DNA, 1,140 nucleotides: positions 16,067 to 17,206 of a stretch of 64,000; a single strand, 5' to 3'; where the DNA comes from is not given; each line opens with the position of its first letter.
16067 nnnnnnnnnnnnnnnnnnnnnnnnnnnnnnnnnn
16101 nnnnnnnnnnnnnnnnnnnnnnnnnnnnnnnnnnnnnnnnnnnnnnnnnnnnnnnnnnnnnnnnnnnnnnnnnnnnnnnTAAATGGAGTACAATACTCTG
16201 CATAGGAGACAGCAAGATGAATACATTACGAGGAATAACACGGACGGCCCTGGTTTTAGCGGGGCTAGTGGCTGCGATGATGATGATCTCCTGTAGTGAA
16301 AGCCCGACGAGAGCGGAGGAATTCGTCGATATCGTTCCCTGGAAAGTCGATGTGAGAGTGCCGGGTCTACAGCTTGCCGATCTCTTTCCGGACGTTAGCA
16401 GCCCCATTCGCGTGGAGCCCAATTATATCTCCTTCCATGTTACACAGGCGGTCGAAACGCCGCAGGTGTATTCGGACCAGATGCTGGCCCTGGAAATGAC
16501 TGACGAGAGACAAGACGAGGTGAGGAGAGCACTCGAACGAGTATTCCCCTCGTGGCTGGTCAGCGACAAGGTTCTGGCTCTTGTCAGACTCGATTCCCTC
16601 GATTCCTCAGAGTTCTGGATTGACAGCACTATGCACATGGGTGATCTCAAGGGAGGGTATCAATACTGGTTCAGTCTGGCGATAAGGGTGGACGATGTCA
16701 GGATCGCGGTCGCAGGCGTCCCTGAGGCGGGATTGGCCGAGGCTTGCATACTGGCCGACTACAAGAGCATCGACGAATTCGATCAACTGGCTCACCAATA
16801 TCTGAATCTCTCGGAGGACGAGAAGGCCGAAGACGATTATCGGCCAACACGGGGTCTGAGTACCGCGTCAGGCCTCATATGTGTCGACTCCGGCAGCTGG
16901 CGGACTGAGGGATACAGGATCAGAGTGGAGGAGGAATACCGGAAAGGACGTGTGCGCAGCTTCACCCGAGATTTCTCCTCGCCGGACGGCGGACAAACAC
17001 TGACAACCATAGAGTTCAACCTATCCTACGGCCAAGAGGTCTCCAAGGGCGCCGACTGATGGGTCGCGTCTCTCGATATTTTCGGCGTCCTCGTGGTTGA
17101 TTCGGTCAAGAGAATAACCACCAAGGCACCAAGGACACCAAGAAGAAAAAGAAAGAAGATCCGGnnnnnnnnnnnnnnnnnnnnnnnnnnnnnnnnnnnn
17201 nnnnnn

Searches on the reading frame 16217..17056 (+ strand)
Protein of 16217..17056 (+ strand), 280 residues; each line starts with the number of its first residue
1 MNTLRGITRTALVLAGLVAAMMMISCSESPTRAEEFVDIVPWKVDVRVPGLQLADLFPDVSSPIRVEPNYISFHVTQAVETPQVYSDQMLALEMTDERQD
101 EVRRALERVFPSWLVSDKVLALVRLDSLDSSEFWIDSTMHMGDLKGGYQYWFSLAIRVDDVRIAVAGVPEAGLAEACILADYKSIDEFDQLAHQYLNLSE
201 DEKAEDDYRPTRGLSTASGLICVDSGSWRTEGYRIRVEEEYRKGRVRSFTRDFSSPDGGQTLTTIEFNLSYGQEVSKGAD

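Call 18: search_protein_families(library=pfam, proteins=[window:16217-17056:+], max_evalue=0.001)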
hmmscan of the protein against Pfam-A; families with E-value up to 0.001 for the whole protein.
window:16217-17056:+ (280 aa): 0 families

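Call 48: find_related_loci(query=A3, collection=metagenome_contigs, flank=10000)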
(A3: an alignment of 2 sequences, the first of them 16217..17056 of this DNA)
Query A3 (280 aa) in metagenome_contigs; peptide patterns used: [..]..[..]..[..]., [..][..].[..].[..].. (x = any residue, [..] = any of these).
600 stretches matched a pattern, but none encodes a relative of the query by tblastn (E <= 1e-3).

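Call 49: find_related_loci(query=A3, collection=genome_contigs, flank=10000)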
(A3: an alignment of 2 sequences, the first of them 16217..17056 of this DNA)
Query A3 (280 aa) in genome_contigs; peptide patterns used: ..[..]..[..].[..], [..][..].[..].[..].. (x = any residue, [..] = any of these).
599 stretches matched a pattern, but none encodes a relative of the query by tblastn (E <= 1e-3).

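Call 82: search_protein_families(library=padloc, proteins=[window:16217-17056:+], max_evalue=0.1)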
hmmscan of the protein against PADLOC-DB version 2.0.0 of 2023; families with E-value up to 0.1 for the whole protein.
window:16217-17056:+ (280 aa): 0 families

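Call 83: search_protein_families(library=phrogs, proteins=[window:16217-17056:+], max_evalue=0.1)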
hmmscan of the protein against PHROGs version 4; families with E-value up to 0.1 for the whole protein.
window:16217-17056:+ (280 aa): 0 families
